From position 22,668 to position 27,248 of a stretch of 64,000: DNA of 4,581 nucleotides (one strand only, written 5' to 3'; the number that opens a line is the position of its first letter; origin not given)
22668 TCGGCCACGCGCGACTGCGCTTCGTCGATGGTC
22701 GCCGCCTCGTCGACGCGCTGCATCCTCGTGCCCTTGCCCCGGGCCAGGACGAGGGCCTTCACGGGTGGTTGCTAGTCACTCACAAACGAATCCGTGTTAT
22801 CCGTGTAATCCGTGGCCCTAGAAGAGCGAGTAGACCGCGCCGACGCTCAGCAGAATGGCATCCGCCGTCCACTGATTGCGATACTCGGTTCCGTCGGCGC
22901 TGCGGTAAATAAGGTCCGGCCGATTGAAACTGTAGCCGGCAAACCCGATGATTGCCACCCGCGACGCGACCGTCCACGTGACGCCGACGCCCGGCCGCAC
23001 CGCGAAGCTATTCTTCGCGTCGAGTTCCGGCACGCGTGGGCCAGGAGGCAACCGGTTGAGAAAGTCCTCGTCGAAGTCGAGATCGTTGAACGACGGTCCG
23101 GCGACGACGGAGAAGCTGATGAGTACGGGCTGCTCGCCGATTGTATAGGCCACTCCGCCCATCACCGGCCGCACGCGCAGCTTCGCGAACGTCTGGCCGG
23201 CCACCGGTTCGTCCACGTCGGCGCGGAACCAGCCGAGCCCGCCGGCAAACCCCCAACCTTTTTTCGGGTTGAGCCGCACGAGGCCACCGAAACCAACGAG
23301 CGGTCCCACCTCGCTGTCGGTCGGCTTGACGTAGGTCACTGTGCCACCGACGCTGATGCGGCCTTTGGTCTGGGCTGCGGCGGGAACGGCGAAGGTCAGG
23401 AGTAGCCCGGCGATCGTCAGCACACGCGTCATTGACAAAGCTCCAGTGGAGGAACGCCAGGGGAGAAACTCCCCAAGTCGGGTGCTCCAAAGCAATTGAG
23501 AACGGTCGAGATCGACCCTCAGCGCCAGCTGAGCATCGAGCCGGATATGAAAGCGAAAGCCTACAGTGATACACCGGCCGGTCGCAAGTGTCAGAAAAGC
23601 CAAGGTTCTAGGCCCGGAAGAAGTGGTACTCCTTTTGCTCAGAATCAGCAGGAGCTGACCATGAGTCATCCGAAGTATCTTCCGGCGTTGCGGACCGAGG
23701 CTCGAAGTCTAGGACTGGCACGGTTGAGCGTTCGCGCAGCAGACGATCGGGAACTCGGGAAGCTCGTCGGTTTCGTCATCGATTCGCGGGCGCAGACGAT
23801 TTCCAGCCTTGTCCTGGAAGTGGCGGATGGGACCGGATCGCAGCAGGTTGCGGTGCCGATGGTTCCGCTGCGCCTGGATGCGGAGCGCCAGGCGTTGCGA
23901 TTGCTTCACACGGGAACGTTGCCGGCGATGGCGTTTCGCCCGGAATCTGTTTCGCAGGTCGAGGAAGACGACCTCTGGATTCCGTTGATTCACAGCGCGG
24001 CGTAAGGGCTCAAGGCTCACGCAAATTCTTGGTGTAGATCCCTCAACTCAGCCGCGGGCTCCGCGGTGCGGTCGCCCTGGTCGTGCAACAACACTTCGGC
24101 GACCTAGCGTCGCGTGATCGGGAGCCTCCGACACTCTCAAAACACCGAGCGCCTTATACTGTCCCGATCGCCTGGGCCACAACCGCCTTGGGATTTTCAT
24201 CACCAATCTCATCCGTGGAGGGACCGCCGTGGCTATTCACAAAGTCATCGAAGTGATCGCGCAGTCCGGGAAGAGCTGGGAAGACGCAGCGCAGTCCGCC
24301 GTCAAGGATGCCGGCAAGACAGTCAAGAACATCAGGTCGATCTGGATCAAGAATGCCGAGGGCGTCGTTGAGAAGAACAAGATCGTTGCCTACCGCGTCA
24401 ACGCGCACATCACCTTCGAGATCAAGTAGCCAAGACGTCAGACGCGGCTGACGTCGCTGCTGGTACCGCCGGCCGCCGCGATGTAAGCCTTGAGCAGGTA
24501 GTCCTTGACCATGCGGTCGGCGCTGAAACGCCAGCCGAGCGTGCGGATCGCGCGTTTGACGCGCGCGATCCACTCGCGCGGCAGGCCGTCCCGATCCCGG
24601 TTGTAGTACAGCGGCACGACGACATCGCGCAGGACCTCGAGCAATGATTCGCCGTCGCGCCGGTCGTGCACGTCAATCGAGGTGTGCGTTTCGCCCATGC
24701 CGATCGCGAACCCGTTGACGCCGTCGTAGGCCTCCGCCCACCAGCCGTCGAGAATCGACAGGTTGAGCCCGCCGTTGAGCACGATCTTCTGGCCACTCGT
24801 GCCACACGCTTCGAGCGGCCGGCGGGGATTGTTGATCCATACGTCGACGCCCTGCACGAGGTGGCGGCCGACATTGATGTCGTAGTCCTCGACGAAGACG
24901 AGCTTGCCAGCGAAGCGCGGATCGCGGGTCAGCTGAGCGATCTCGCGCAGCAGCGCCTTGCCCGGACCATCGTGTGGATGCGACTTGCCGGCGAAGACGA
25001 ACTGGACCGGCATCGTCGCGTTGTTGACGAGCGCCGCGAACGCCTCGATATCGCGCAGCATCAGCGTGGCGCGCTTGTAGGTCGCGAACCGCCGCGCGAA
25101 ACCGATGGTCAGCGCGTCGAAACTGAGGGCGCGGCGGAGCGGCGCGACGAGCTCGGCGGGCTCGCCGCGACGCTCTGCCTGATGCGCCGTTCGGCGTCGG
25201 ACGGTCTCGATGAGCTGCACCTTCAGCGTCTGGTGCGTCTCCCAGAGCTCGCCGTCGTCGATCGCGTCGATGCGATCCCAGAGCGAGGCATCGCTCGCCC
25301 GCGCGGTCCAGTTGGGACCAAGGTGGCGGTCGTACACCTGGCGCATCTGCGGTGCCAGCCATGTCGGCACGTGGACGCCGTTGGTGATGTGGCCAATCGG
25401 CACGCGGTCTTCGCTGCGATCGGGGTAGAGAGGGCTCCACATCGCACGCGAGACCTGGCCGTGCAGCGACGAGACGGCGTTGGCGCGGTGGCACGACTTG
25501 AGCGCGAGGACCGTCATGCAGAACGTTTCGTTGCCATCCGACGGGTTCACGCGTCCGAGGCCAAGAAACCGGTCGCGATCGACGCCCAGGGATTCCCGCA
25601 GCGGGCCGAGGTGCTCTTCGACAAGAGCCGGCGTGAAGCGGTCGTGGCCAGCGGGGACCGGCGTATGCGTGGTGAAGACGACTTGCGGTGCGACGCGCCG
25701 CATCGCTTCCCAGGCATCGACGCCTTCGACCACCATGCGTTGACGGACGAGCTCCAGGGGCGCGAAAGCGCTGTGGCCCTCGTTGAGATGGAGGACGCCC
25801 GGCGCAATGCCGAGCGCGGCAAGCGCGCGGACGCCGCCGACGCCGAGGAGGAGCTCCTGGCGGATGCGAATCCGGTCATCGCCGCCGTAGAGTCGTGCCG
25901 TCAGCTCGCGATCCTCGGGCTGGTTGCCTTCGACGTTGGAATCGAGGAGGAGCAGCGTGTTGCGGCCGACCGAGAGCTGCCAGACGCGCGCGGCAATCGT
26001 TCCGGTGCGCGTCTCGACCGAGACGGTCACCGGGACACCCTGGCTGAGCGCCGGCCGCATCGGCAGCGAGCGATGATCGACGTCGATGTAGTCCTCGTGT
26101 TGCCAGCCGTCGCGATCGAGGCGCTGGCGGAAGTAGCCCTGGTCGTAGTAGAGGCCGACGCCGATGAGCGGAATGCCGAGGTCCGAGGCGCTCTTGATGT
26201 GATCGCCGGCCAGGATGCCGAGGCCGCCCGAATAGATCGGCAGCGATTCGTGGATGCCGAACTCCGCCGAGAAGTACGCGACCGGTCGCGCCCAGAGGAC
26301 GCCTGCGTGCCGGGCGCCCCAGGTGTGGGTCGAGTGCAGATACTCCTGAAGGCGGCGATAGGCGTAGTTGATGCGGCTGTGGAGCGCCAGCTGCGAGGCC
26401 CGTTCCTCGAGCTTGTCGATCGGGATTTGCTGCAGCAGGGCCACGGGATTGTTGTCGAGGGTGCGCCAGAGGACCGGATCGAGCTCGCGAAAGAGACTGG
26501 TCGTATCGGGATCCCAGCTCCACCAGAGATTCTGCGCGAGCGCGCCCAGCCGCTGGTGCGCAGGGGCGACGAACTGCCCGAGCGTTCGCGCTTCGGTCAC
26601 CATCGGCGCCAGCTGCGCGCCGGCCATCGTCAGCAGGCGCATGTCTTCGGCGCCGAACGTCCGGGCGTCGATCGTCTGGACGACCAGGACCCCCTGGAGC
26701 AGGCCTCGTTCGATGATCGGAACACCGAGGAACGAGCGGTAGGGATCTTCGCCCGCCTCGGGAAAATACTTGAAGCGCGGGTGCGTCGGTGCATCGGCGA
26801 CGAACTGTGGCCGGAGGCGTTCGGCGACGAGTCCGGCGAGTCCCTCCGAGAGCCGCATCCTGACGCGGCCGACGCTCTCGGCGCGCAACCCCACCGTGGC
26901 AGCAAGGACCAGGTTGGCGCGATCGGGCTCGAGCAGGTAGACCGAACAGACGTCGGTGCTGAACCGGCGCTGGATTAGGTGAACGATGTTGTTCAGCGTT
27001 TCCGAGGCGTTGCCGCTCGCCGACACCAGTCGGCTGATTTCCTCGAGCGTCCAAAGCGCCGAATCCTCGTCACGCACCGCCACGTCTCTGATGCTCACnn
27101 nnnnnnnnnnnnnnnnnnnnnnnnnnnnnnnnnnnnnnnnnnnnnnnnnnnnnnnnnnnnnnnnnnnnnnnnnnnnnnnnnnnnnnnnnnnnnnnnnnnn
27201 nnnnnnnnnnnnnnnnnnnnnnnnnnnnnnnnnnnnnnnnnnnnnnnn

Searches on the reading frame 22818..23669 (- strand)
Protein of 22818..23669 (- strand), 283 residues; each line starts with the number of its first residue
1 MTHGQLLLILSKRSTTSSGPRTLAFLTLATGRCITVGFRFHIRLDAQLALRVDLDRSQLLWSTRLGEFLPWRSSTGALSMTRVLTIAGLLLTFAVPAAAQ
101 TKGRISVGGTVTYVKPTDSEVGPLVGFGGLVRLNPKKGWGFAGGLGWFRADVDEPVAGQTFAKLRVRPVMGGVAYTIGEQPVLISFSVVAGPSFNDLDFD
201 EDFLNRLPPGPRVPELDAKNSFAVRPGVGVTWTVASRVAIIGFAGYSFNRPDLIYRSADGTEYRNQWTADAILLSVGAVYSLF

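Call 8: search_protein_families(library=pfam, proteins=[window:22818-23669:-])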
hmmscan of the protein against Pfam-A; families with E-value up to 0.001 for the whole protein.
window:22818-23669:- (283 aa): 1 family
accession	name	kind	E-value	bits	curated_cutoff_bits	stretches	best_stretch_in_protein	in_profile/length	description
PF13505.12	OMP_b-brl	-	2.2e-10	41.4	28.7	1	86-259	2-158/175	Outer membrane protein beta-barrel domain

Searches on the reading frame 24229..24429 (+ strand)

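Call 26: search_protein_families(library=pfam, proteins=[window:24229-24429:+])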
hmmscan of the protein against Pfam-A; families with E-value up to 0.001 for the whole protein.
window:24229-24429:+ (66 aa): 1 family
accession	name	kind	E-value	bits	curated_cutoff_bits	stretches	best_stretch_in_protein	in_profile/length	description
PF07311.17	Dodecin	-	9.6e-23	80.7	22.5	1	4-65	2-63/64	Dodecin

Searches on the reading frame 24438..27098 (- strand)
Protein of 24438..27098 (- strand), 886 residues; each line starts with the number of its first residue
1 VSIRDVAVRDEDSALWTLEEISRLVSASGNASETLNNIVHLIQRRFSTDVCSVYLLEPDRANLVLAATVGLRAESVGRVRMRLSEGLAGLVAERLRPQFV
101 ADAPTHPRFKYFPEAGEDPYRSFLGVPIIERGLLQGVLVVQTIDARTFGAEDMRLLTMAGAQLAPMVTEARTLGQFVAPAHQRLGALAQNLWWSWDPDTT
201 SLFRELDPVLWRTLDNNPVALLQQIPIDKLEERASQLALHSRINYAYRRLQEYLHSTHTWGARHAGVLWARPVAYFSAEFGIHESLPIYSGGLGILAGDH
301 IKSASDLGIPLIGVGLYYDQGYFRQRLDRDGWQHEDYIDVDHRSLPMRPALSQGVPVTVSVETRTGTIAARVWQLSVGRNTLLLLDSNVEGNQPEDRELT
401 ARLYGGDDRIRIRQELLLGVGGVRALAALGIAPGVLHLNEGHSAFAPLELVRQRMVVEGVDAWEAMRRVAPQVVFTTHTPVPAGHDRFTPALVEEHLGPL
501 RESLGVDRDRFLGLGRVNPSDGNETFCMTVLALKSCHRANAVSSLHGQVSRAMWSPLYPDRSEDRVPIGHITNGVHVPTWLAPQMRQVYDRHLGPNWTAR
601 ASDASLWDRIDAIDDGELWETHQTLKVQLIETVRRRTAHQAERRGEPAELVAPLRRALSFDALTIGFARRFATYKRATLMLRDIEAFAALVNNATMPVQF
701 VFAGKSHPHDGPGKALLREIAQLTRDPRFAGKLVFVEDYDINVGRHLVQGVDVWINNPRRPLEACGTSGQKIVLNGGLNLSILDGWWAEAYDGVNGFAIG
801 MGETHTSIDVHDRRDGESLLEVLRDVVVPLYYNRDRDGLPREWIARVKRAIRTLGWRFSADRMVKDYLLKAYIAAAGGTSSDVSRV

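Call 8: search_protein_families(library=pfam, proteins=[window:24438-27098:-])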
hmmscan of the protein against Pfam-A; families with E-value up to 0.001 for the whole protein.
window:24438-27098:- (886 aa): 5 families
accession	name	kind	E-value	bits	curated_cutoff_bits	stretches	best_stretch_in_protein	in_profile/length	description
PF11897.13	DUF3417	-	7.4e-30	104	25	1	182-286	6-109/109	Protein of unknown function (DUF3417)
PF00343.26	Phosphorylase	-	6.4e-27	94.6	27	2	435-791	219-585/713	Carbohydrate phosphorylase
PF13185.12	GAF_2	-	8.1e-18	65.4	28.6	1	32-165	5-133/136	GAF domain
PF01590.32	GAF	-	9e-15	55.8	22.4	1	32-164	3-130/133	GAF domain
PF13492.12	GAF_3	-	5.3e-09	37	27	1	33-164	4-124/129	GAF domain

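Call 10: find_related_loci(query=window:24438-27098:-, collection=genome_contigs, flank=6000)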
Query window:24438-27098:- (886 aa) in genome_contigs; peptide patterns used: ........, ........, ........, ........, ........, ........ (x = any residue, [..] = any of these).
600 stretches matched a pattern (row limit reached: there are more); 600 encode a relative of the query (tblastn E <= 1e-3); the best 80 are kept; 80 distinct loci.
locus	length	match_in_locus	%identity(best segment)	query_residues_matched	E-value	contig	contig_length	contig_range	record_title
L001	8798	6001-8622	76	13-886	0e+0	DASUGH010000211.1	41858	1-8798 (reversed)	MAG TPA_asm: Vicinamibacterales bacterium isolate SMAG_U1400 k141_1290580, whole genome shotgun sequence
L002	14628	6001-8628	76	11-885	0e+0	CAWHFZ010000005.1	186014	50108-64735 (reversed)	MAG: Vicinamibacteria bacterium isolate MFD00392.bin.3.577 genome assembly, contig: contig_16262, whole genome shotgun s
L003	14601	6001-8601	76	16-882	0e+0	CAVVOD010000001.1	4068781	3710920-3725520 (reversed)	MAG: uncultured Acidobacteriota bacterium isolate MFD04212.bin.1.190 genome assembly, contig: contig_44, whole genome sh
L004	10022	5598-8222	69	12-885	0e+0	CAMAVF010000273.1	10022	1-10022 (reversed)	MAG: Planctomicrobium piriforme isolate LH-05nov19-189 genome assembly, contig: LH-05nov19-C16846, whole genome shotgun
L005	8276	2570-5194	68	12-885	0e+0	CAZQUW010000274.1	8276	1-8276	MAG TPA_asm: uncultured Planctomicrobium sp. isolate SRP302895_co1_16 genome assembly, contig: NODE_17719_length_8276_co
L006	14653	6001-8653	74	1-883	0e+0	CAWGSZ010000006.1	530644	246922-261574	MAG: Vicinamibacterales bacterium isolate MFD05567.bin.1.13 genome assembly, contig: contig_24774, whole genome shotgun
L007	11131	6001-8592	71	20-883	0e+0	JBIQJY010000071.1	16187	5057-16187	MAG: Acidobacteriota bacterium isolate mag.79f NODE_4318_length_16187, whole genome shotgun sequence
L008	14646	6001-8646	67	6-886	0e+0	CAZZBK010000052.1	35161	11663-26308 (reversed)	MAG TPA_asm: uncultured Planctomycetaceae bacterium isolate SRP150892_co2_249 genome assembly, contig: NODE_1486_length_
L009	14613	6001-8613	69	13-883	0e+0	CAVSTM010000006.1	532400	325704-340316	MAG: uncultured Acidobacteriaceae bacterium isolate MFD09222.bin.2.113 genome assembly, contig: contig_34373, whole geno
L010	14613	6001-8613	69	13-883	0e+0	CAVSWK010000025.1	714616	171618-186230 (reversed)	MAG: uncultured Acidobacteriaceae bacterium isolate MFD09222.bin.1.179 genome assembly, contig: contig_50201, whole geno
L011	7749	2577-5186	69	13-882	0e+0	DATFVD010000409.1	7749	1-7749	MAG TPA_asm: Terriglobales bacterium isolate SMAG_U9455 k141_806598, whole genome shotgun sequence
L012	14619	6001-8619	68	13-884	0e+0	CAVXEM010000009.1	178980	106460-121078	MAG: Bryobacterales bacterium isolate MFD01872.bin.3.534 genome assembly, contig: contig_129253, whole genome shotgun se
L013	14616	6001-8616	67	13-883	0e+0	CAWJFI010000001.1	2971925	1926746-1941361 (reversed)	MAG: uncultured Acidobacteriota bacterium isolate MFD09222.bin.1.96 genome assembly, contig: contig_26487, whole genome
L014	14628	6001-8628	68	9-884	0e+0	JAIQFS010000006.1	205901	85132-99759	MAG: Terriglobia bacterium isolate SRVP_43 SRVP18_core_1_35-25cm_scaffold_10, whole genome shotgun sequence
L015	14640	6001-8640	67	4-883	0e+0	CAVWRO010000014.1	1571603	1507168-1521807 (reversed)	MAG: uncultured Acidobacteriaceae bacterium isolate MFD03346.bin.1.77 genome assembly, contig: contig_8314, whole genome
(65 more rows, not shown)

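Call 13: find_encoding_contigs(protein=window:24438-27098:-, flank=10000, max_places=10)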
Protein window:24438-27098:- (886 aa): no gene with exactly this product is on record in the collection.

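Call 14: find_homologous_proteins(query=window:24438-27098:-, max_evalue=1e-100)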
Query window:24438-27098:- (886 aa): 7984 proteins with E <= 1e-100 among 8000 candidates; the best 120 are listed.
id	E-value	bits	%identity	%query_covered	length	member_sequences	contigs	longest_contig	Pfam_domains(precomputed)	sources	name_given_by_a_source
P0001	0.0e+0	1923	94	100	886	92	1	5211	PF11897.14,PF13185.13,PF01590.33,PF13492.13,PF00343.27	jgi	jgi:starch phosphorylase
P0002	0.0e+0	1884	92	100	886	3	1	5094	PF11897.14,PF13185.13,PF01590.33,PF13492.13,PF00343.27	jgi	jgi:starch phosphorylase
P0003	0.0e+0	1795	86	100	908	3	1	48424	PF11897.14,PF13185.13,PF01590.33,PF13492.13,PF00343.27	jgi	-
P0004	0.0e+0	1784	86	100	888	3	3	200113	PF11897.14,PF13185.13,PF01590.33,PF13492.13,PF00343.27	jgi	jgi:starch phosphorylase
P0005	0.0e+0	1781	86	99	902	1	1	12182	PF11897.14,PF13185.13,PF01590.33,PF13492.13,PF00343.27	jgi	jgi:glycogen phosphorylase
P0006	0.0e+0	1775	86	100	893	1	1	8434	PF11897.14,PF13185.13,PF01590.33,PF13492.13,PF00343.27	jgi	jgi:starch phosphorylase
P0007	0.0e+0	1769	87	99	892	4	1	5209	PF11897.14,PF13185.13,PF01590.33,PF13492.13,PF00343.27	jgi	jgi:starch phosphorylase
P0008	0.0e+0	1768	86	100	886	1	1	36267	PF11897.14,PF13185.13,PF01590.33,PF13492.13,PF00343.27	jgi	jgi:glycogen phosphorylase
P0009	0.0e+0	1767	85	100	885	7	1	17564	PF11897.14,PF13185.13,PF01590.33,PF13492.13,PF00343.27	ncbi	-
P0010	0.0e+0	1766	86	99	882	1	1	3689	PF11897.14,PF13185.13,PF01590.33,PF13492.13,PF00343.27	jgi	jgi:starch phosphorylase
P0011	0.0e+0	1764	87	98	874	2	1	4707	PF11897.14,PF13185.13,PF01590.33,PF13492.13,PF00343.27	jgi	jgi:starch phosphorylase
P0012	0.0e+0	1764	85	100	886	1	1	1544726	PF11897.14,PF13185.13,PF01590.33,PF13492.13,PF00343.27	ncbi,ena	-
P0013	0.0e+0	1757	85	100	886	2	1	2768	PF11897.14,PF13185.13,PF01590.33,PF13492.13,PF00343.27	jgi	jgi:glycogen phosphorylase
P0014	0.0e+0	1754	85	100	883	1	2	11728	PF11897.14,PF13185.13,PF01590.33,PF13492.13,PF00343.27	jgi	jgi:glycogen phosphorylase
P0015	0.0e+0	1753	85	100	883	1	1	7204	PF11897.14,PF13185.13,PF01590.33,PF13492.13,PF00343.27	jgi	jgi:starch phosphorylase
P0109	0.0e+0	1607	93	85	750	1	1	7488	PF11897.14,PF00343.27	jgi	-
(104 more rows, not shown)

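Call 15: find_encoding_contigs(protein=P0001, flank=5000, max_places=10)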
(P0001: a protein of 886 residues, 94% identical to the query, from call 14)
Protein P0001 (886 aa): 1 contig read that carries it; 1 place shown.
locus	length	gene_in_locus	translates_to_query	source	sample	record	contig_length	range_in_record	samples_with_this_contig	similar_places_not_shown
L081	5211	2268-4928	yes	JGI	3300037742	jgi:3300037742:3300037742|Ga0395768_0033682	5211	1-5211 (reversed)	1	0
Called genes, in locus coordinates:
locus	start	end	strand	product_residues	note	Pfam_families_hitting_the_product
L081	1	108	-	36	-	?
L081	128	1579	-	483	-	PF04174:CP_ATPgrasp_1, PF14403:CP_ATPgrasp_2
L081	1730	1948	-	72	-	-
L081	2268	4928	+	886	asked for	PF01590:GAF, PF13185:GAF_2, PF13492:GAF_3 (weak), PF11897:DUF3417, PF00343:Phosphorylase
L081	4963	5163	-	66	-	PF07311:Dodecin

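Call 16: find_encoding_contigs(protein=P0002, flank=5000, max_places=6)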
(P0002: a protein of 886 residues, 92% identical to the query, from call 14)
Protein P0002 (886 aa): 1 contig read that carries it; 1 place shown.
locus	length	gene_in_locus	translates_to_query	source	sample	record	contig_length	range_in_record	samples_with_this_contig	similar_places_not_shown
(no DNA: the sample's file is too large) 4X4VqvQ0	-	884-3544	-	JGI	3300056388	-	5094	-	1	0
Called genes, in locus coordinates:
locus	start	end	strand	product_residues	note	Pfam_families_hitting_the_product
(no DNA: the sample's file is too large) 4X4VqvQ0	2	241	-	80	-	?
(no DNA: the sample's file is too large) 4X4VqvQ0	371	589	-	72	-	-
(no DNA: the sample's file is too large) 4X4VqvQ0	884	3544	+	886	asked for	PF01590:GAF, PF13185:GAF_2, PF13492:GAF_3 (weak), PF11897:DUF3417, PF00343:Phosphorylase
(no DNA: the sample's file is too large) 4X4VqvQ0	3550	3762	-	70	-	-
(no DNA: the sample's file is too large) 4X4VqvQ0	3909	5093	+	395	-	?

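Call 17: find_encoding_contigs(protein=P0109, flank=5000, max_places=6)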
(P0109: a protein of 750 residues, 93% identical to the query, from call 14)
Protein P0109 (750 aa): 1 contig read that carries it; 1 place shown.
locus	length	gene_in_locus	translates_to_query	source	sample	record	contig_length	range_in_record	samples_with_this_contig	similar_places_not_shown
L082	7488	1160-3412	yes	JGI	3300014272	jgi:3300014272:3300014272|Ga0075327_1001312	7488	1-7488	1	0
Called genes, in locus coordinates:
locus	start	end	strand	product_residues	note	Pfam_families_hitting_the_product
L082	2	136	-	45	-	?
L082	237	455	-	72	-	-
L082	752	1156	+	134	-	PF01590:GAF, PF13185:GAF_2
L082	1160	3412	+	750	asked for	PF11897:DUF3417, PF00343:Phosphorylase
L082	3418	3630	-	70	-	PF07311:Dodecin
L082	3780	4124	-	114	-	-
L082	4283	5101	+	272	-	PF12804:NTP_transf_3 (weak), PF00483:NTP_transferase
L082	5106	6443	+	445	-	PF10509:GalKase_gal_bdg, PF00288:GHMP_kinases_N, PF08544:GHMP_kinases_C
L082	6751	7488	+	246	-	?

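Call 34: find_encoding_contigs(protein=P0004, flank=4000, max_places=4)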
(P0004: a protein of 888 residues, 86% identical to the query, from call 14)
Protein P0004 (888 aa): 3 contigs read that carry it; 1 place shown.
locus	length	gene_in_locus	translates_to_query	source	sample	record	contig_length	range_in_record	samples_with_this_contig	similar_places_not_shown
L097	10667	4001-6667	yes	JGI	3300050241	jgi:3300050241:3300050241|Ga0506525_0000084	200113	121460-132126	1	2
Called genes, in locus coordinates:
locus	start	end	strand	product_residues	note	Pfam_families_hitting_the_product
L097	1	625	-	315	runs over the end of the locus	PF08379:Bact_transglu_N, PF01841:Transglut_core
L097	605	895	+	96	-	-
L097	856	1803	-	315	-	PF04168:Alpha-E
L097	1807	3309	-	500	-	PF04174:CP_ATPgrasp_1, PF14403:CP_ATPgrasp_2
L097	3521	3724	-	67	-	-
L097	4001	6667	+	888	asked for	PF01590:GAF, PF13185:GAF_2, PF13492:GAF_3, PF11897:DUF3417, PF00343:Phosphorylase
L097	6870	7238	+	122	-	PF13474:SnoaL_3 (weak), PF14534:DUF4440, PF12680:SnoaL_2 (weak)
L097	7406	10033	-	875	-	PF12704:MacB_PCD, PF02687:FtsX, PF12704:MacB_PCD, PF02687:FtsX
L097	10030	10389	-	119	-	PF03551:PadR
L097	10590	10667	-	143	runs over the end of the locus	PF06491:Disulph_isomer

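Call 35: find_encoding_contigs(protein=P0012, flank=4000, max_places=3)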
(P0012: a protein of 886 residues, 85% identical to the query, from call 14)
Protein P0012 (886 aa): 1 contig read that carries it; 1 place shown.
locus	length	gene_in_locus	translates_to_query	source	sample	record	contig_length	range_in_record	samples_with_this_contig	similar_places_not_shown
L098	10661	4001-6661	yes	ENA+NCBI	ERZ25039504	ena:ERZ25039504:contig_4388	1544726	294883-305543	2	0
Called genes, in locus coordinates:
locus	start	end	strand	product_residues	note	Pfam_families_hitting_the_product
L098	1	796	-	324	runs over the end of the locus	PF08379:Bact_transglu_N, PF01841:Transglut_core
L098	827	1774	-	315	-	PF04168:Alpha-E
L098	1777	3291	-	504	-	PF04174:CP_ATPgrasp_1, PF14403:CP_ATPgrasp_2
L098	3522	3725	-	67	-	-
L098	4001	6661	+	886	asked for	PF13185:GAF_2, PF01590:GAF, PF13492:GAF_3, PF11897:DUF3417, PF00343:Phosphorylase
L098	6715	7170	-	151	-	PF00072:Response_reg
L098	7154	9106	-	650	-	PF00072:Response_reg, PF00989:PAS, PF08448:PAS_4, PF00512:HisKA, PF02518:HATPase_c, PF00072:Response_reg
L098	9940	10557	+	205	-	PF13505:OMP_b-brl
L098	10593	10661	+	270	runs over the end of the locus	PF00483:NTP_transferase, PF12804:NTP_transf_3 (weak)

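Call 36: find_encoding_contigs(protein=P0003, flank=4000, max_places=3)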
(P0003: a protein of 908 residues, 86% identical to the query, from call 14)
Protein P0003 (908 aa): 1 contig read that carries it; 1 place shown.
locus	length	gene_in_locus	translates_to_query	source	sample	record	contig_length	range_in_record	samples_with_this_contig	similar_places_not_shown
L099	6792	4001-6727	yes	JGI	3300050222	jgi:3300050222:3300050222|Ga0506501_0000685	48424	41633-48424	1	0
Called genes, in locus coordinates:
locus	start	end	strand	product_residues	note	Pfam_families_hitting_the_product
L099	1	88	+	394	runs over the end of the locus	PF00069:Pkinase, PF07714:PK_Tyr_Ser-Thr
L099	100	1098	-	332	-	PF00072:Response_reg, PF13487:HD_5, PF01966:HD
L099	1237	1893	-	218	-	-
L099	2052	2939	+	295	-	-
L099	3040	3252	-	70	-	-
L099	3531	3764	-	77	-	-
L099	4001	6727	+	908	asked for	PF13185:GAF_2, PF01590:GAF, PF13492:GAF_3, PF11897:DUF3417, PF00343:Phosphorylase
